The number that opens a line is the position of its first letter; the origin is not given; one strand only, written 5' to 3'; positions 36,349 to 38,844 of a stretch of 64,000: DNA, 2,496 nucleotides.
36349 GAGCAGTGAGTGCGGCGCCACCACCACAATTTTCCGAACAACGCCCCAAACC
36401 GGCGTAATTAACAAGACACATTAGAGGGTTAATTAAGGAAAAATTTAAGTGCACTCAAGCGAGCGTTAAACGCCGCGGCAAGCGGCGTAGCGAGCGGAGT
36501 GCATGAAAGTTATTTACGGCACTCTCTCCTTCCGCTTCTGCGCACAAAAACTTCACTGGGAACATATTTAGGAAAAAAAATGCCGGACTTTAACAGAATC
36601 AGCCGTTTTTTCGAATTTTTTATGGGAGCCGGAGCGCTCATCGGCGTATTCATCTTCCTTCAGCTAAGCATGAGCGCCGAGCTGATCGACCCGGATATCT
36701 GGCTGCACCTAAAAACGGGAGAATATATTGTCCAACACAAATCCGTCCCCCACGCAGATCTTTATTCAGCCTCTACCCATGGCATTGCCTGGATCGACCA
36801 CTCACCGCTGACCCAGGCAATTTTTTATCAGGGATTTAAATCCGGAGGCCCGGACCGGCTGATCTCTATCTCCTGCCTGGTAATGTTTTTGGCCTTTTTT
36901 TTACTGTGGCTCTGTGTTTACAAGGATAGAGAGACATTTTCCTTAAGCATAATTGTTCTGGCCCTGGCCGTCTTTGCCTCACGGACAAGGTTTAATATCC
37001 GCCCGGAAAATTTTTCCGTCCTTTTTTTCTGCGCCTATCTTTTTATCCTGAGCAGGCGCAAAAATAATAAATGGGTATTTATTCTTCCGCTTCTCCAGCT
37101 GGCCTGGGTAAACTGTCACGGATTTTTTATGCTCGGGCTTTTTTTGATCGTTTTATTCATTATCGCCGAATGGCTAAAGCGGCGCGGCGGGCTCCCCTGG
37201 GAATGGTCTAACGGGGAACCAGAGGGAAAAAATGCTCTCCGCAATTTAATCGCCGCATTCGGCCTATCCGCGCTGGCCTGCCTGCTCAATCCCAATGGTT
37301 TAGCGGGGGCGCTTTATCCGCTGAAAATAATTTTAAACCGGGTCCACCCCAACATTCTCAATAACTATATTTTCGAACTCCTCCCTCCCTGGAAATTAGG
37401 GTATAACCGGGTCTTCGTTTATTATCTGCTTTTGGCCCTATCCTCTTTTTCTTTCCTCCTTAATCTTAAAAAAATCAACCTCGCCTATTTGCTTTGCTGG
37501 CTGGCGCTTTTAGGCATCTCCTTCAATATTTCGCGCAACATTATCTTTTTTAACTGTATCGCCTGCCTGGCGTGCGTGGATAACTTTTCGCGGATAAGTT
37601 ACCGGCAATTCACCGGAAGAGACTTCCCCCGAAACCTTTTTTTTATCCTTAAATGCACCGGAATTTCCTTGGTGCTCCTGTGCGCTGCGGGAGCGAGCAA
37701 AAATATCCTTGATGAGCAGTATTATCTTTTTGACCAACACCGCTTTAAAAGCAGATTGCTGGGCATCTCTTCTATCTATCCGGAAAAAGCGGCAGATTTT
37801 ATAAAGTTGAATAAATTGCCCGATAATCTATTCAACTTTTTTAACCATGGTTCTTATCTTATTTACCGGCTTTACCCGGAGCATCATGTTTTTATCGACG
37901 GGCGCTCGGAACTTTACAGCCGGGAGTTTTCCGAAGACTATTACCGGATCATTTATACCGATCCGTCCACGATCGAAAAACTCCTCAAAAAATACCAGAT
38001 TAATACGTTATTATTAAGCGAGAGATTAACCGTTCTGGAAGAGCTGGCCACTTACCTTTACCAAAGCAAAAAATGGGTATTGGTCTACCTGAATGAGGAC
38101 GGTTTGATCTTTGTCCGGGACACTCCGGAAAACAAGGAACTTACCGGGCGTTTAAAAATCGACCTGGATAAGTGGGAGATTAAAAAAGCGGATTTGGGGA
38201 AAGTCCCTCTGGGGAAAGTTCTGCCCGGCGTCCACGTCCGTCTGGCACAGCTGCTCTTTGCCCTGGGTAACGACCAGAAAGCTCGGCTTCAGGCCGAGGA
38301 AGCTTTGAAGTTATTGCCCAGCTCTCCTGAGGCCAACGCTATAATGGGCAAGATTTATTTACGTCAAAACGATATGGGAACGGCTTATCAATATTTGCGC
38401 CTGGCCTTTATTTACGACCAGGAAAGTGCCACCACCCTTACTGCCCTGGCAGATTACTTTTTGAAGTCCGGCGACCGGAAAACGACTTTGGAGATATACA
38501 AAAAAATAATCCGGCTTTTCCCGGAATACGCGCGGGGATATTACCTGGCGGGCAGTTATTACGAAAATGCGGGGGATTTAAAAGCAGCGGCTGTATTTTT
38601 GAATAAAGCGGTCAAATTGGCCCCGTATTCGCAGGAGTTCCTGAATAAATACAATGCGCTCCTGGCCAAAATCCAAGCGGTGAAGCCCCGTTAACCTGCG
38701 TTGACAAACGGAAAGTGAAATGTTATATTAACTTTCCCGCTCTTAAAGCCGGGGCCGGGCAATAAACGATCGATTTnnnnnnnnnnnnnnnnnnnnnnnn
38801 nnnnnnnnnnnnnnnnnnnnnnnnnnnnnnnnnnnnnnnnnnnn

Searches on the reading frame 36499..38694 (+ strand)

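Call 16: search_protein_families(library=pfam, proteins=[window:36499-38694:+], max_evalue=0.001)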
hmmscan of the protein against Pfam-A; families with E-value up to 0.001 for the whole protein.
window:36499-38694:+ (731 aa): 10 families
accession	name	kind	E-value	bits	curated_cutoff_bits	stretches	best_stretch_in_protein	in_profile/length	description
PF13428.12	TPR_14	-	3.3e-13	49.3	23.5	1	578-616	3-41/44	Tetratricopeptide repeat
PF07719.23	TPR_2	-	1.4e-10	40.9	27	1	578-608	3-33/34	Tetratricopeptide repeat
PF13181.12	TPR_8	-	2.7e-10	40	25.7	1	678-709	1-32/34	Tetratricopeptide repeat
PF13432.12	TPR_16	-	9.8e-10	39.1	32.7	1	649-711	2-64/65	Tetratricopeptide repeat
PF14559.12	TPR_19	-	9.3e-07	29.5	25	0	655-709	2-56/68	Tetratricopeptide repeat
PF00515.34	TPR_1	-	1.4e-05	25.1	27.8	0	678-709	1-32/34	Tetratricopeptide repeat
PF13424.12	TPR_12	-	0.00011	22.7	30.1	0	643-708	2-75/77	Tetratricopeptide repeat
PF13174.12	TPR_6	-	0.00012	22.9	26.3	0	681-709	4-31/33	Tetratricopeptide repeat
PF13431.12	TPR_17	-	0.00014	22.3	24.4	0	667-697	2-32/34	Tetratricopeptide repeat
PF13371.12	TPR_9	-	0.00055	20.3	35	0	655-712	6-63/73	Tetratricopeptide repeat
